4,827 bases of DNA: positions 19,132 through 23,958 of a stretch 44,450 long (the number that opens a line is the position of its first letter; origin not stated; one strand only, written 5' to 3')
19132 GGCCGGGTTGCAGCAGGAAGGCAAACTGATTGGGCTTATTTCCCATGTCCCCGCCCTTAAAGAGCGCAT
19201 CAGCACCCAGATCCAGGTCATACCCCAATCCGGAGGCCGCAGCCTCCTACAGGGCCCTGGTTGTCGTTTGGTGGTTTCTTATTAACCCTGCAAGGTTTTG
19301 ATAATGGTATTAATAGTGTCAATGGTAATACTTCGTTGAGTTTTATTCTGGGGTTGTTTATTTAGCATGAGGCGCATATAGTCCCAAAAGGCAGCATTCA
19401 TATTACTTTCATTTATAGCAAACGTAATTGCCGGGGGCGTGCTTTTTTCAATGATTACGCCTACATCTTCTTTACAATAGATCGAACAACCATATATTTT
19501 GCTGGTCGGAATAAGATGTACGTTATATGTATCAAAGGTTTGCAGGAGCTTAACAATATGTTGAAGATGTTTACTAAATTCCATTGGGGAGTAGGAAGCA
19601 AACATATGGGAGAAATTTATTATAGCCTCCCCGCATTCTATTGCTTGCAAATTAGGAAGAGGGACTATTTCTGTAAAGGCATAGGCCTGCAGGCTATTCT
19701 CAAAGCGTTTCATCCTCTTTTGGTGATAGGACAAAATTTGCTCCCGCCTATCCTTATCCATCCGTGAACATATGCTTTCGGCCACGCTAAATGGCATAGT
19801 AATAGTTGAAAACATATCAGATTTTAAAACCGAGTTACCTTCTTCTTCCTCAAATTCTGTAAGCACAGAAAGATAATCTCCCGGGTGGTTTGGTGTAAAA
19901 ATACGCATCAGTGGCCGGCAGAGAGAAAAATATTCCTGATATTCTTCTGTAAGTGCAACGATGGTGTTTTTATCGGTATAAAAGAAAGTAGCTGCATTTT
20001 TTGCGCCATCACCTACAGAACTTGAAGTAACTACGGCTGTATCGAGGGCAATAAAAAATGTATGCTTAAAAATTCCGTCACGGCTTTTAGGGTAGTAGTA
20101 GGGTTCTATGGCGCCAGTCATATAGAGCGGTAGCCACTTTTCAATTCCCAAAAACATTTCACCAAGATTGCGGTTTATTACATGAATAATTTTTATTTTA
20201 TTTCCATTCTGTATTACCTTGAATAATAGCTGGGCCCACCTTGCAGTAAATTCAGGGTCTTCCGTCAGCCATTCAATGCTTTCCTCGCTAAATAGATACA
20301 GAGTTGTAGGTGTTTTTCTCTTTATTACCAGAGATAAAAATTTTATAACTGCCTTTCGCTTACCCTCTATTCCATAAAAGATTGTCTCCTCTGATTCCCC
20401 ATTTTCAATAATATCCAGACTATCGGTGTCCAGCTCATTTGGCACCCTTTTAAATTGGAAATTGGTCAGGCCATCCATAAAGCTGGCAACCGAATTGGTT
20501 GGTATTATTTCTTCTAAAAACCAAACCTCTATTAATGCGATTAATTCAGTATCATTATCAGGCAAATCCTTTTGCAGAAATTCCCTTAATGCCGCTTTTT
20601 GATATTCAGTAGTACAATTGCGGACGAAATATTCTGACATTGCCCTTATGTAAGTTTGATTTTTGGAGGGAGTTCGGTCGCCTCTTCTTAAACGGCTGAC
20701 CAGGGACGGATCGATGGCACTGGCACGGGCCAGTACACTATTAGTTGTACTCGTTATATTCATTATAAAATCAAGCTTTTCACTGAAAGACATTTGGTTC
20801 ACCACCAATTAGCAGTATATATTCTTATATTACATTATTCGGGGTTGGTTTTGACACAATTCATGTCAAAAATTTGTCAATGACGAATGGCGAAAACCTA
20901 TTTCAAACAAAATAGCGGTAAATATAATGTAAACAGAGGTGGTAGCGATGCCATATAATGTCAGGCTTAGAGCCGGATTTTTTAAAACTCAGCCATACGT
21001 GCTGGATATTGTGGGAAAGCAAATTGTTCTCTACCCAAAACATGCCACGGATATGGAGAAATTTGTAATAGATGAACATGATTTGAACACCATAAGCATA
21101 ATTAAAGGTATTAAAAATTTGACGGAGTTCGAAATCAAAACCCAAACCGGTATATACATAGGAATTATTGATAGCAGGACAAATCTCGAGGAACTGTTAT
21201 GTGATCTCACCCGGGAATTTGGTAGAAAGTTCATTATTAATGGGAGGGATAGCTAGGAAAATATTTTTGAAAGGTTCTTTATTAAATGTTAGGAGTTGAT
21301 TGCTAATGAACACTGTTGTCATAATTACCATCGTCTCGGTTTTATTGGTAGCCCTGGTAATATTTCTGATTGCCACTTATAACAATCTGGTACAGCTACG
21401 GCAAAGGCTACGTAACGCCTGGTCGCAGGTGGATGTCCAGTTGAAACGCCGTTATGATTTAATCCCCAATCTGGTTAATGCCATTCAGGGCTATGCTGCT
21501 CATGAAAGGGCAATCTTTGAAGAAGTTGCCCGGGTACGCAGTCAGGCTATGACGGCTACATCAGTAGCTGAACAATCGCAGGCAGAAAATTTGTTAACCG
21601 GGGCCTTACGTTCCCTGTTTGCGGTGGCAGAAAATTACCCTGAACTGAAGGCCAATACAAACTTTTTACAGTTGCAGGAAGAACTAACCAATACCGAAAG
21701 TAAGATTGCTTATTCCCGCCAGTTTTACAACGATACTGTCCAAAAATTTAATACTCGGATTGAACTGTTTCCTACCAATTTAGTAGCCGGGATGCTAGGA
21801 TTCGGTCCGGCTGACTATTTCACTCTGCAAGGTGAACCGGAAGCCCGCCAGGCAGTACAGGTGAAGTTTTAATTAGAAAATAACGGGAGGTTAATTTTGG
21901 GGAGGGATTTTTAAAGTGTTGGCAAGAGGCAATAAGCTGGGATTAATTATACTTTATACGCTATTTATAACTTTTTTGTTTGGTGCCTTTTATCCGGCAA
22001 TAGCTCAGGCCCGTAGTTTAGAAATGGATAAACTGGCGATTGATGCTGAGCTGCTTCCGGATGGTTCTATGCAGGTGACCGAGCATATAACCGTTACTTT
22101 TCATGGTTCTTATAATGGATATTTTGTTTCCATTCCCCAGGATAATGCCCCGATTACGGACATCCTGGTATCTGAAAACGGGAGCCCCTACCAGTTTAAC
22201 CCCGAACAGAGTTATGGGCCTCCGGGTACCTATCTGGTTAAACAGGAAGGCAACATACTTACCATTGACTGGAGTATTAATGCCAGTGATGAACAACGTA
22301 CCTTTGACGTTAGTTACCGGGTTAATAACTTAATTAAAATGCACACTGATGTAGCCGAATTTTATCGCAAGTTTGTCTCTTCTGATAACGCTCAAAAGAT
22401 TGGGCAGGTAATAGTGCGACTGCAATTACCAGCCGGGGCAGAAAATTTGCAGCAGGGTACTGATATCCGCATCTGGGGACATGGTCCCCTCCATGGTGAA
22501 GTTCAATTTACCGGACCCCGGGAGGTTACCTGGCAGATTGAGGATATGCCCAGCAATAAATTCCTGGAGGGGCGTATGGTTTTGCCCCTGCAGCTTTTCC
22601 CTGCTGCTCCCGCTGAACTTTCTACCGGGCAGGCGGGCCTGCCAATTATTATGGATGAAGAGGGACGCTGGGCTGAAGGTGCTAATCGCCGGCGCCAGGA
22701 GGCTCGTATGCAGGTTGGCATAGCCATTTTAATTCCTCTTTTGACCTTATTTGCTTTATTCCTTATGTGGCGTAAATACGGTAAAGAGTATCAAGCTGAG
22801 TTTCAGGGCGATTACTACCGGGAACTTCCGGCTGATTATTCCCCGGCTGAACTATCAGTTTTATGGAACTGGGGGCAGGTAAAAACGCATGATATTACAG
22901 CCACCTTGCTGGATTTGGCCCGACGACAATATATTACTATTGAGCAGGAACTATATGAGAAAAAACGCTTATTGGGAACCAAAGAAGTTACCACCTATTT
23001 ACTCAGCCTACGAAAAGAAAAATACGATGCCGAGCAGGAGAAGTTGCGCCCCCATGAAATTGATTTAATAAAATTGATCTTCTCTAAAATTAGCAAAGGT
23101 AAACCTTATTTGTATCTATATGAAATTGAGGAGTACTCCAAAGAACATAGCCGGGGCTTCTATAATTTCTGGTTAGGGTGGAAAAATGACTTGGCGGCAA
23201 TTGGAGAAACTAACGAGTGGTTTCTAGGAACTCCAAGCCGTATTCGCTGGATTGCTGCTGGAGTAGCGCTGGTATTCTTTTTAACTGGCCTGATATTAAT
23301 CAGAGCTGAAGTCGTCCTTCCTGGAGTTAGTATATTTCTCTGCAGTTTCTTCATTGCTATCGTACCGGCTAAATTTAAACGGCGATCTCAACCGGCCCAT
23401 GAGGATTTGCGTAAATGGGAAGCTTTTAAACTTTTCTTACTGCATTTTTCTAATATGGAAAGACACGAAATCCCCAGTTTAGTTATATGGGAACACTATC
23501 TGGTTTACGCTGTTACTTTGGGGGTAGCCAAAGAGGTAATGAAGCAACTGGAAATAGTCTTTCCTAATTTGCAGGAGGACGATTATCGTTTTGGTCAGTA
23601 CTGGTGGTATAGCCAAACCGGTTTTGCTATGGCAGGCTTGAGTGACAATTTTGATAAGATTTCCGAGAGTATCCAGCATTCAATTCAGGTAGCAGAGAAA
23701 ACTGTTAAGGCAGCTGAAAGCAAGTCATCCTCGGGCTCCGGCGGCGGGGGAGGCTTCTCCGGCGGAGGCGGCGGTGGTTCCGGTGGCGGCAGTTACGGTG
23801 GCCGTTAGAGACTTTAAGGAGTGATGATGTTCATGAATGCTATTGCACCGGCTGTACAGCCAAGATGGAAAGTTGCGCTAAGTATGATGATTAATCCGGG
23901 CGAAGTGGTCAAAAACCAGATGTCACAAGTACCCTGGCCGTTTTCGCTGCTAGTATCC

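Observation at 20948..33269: Candidate uncharacterised envelope-associated gene cluster built around a giant repeat protein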

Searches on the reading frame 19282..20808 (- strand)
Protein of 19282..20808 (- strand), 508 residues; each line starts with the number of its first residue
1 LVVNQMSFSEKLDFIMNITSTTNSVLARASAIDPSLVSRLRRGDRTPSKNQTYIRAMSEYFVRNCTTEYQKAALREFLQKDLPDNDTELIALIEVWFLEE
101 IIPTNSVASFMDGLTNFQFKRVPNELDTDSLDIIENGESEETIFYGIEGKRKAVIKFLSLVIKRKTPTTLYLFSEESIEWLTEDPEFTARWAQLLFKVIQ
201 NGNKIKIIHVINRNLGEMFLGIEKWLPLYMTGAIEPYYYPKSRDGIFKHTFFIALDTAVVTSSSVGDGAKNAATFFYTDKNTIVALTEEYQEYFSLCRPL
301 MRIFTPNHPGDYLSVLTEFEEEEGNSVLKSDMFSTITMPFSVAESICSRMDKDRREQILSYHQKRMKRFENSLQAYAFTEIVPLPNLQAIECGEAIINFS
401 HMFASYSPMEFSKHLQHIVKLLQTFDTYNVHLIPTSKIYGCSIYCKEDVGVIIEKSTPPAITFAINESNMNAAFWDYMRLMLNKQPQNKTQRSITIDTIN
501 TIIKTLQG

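Call 5: search_protein_families(library=pfam, proteins=[window:19282-20808:-], max_evalue=0.1)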
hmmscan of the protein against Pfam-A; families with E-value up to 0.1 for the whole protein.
window:19282-20808:- (508 aa): 2 families
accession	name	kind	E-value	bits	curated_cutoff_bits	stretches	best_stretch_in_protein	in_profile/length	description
PF10343.14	Q_salvage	-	0.008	16.2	25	0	407-490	197-277/285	Queuosine salvage protein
PF00447.23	HSF_DNA-bind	-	0.0098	16.8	22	0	97-133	39-70/100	HSF-type DNA-binding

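Call 6: search_protein_families(library=ncbifam, proteins=[window:19282-20808:-], max_evalue=0.1)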
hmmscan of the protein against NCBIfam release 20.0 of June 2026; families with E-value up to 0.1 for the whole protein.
window:19282-20808:- (508 aa): 1 family
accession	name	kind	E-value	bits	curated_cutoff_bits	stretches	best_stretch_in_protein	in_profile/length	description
NF045519.1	NiFeSe_H2_mat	exception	0.063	13.1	190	0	112-178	16-80/152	NiFeSe hydrogenase maturation protease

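Call 7: search_protein_families(library=padloc, proteins=[window:19282-20808:-], max_evalue=0.01)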
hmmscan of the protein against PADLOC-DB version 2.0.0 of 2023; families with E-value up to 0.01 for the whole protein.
window:19282-20808:- (508 aa): 0 families

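Call 8: search_protein_families(library=phrogs, proteins=[window:19282-20808:-], max_evalue=0.01)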
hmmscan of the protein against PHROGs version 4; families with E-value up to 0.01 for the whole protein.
window:19282-20808:- (508 aa): 0 families

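Call 23: search_solved_structures(query=window:19282-20808:-, max_evalue=1)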
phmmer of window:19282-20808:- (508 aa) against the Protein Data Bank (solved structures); distinct sequences matched with E-value up to 1: 0.

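Call 70: search_solved_structures(query=A8, max_evalue=5)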
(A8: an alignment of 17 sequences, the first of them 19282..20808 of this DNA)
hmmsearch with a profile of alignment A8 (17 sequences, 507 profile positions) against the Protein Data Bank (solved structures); distinct sequences matched with E-value up to 5: 2.
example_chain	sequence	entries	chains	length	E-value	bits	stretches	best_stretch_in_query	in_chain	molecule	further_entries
3g4s_J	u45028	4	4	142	2.2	10.1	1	233-251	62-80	50S ribosomal protein L13P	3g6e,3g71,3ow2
1ffk_G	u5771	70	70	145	2.2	10.1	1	233-251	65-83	RIBOSOMAL PROTEIN L13 | 50S RIBOSOMAL PROTEIN L13 | 50S ribosomal protein L13P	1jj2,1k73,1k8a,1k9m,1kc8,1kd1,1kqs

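Call 101: search_protein_families(library=pfam, alignment_id=A8, max_evalue=0.05)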
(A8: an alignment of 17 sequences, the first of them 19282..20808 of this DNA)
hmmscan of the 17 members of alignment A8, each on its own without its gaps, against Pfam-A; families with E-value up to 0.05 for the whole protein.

A. member 1, window:19282-20808:- (508 aa): 2 families
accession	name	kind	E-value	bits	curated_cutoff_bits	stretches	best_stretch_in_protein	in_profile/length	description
PF10343.14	Q_salvage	-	0.008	16.2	25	0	407-490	197-277/285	Queuosine salvage protein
PF00447.23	HSF_DNA-bind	-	0.0098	16.8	22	0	97-133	39-70/100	HSF-type DNA-binding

B. families by the number of members that match (of 17 scanned): 6 families
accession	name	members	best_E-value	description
PF13148.11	DUF3987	1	0.0056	Protein of unknown function (DUF3987)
PF10343.14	Q_salvage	1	0.008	Queuosine salvage protein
PF00447.23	HSF_DNA-bind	1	0.0098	HSF-type DNA-binding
PF06920.19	DHR-2_Lobe_A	1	0.011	DHR-2, Lobe A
PF00208.27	ELFV_dehydrog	1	0.031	Glutamate/Leucine/Phenylalanine/Valine dehydrogenase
PF16782.11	SIL1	1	0.045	Nucleotide exchange factor SIL1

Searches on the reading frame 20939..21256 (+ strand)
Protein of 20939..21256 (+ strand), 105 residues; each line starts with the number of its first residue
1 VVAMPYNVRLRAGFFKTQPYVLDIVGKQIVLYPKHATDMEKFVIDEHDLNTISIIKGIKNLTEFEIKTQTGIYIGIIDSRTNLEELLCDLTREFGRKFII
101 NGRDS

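Call 5: search_protein_families(library=pfam, proteins=[window:20939-21256:+], max_evalue=0.1)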
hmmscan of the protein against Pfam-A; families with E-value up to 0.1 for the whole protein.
window:20939-21256:+ (105 aa): 0 families

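Call 6: search_protein_families(library=ncbifam, proteins=[window:20939-21256:+], max_evalue=0.1)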
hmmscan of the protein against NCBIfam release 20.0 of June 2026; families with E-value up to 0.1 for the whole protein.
window:20939-21256:+ (105 aa): 0 families

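Call 7: search_protein_families(library=padloc, proteins=[window:20939-21256:+], max_evalue=0.01)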
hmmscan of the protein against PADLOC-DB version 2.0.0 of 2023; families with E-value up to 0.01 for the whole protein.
window:20939-21256:+ (105 aa): 0 families

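Call 8: search_protein_families(library=phrogs, proteins=[window:20939-21256:+], max_evalue=0.01)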
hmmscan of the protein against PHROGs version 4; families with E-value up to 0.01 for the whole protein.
window:20939-21256:+ (105 aa): 0 families

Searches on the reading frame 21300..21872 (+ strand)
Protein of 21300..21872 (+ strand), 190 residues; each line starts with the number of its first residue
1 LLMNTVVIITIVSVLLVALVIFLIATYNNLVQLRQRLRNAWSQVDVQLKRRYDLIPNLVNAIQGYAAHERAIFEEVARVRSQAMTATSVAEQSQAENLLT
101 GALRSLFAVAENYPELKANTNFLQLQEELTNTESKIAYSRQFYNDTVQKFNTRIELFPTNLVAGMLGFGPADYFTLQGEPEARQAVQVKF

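Call 5: search_protein_families(library=pfam, proteins=[window:21300-21872:+], max_evalue=0.1)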
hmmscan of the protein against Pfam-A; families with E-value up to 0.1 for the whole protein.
window:21300-21872:+ (190 aa): 3 families
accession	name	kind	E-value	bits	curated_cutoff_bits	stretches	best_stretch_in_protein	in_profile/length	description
PF04011.17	LemA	-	4.1e-61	205.6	26.2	1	40-190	1-149/149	LemA family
PF15145.11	DUF4577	-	0.014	15.8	27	1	3-60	64-121/128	Domain of unknown function (DUF4577)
PF13250.11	DUF4041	-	0.055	13.8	27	0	26-44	19-37/56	Domain of unknown function (DUF4041)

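Call 6: search_protein_families(library=ncbifam, proteins=[window:21300-21872:+], max_evalue=0.1)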
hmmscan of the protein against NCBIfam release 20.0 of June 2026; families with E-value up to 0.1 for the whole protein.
window:21300-21872:+ (190 aa): 1 family
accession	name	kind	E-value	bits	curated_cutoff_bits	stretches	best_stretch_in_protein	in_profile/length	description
NF040966.1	MamQ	equivalog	3.7e-29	101.8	250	2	98-182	111-195/221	magnetosome protein MamQ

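Call 7: search_protein_families(library=padloc, proteins=[window:21300-21872:+], max_evalue=0.01)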
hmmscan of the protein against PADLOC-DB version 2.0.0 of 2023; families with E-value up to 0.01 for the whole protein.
window:21300-21872:+ (190 aa): 0 families

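Call 8: search_protein_families(library=phrogs, proteins=[window:21300-21872:+], max_evalue=0.01)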
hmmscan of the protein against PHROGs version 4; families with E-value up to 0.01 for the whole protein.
window:21300-21872:+ (190 aa): 2 families
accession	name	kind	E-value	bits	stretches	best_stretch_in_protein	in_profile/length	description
phrog_1383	-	head and packaging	2.4e-23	83.7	1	4-173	6-160/187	virion structural protein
phrog_29825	-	unknown function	2.4e-12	48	1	9-190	5-169/277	-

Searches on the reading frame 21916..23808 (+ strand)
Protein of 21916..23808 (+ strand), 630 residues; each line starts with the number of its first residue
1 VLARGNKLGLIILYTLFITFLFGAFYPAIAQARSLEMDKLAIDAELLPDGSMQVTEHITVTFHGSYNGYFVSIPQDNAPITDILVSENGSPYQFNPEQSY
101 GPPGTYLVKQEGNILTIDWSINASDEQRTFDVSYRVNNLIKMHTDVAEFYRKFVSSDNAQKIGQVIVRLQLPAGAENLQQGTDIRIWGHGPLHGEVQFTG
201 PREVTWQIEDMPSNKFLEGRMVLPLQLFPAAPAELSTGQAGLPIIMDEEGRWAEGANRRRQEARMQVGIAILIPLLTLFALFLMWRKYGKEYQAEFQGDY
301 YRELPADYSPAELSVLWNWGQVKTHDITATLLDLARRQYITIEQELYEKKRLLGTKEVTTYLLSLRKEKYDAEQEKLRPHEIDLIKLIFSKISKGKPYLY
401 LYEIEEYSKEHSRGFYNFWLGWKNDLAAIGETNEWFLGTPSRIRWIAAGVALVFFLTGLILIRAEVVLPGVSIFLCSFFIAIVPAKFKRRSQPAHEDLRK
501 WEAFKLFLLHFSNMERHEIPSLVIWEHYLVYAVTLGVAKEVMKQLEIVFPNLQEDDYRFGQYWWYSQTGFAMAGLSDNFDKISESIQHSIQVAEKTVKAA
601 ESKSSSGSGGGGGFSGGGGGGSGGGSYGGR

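Call 5: search_protein_families(library=pfam, proteins=[window:21916-23808:+], max_evalue=0.1)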
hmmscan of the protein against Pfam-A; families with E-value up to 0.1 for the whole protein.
window:21916-23808:+ (630 aa): 3 families
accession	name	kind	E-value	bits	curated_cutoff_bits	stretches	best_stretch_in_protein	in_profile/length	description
PF20990.2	DUF2207_C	-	4.6e-49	167.8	33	1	299-545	3-247/247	Predicted membrane protein (DUF2207) C-terminal domain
PF09972.14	DUF2207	-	6.4e-29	101.8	24.4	1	37-222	2-171/172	Predicted membrane protein (DUF2207) N-terminal domain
PF04932.20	Wzy_C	-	0.033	14.4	31.7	1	437-488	11-64/149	O-Antigen ligase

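Call 6: search_protein_families(library=ncbifam, proteins=[window:21916-23808:+], max_evalue=0.1)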
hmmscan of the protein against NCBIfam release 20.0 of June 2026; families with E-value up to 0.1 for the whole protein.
window:21916-23808:+ (630 aa): 1 family
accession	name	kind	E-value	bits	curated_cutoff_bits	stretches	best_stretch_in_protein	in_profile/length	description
NF007637.0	PRK10302.1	equivalog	0.079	12.2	412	0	297-319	95-117/272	hypothetical protein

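Call 7: search_protein_families(library=padloc, proteins=[window:21916-23808:+], max_evalue=0.01)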
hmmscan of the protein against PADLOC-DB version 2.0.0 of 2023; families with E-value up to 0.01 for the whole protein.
window:21916-23808:+ (630 aa): 0 families

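Call 8: search_protein_families(library=phrogs, proteins=[window:21916-23808:+], max_evalue=0.01)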
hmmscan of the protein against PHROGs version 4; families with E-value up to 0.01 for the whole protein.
window:21916-23808:+ (630 aa): 0 families
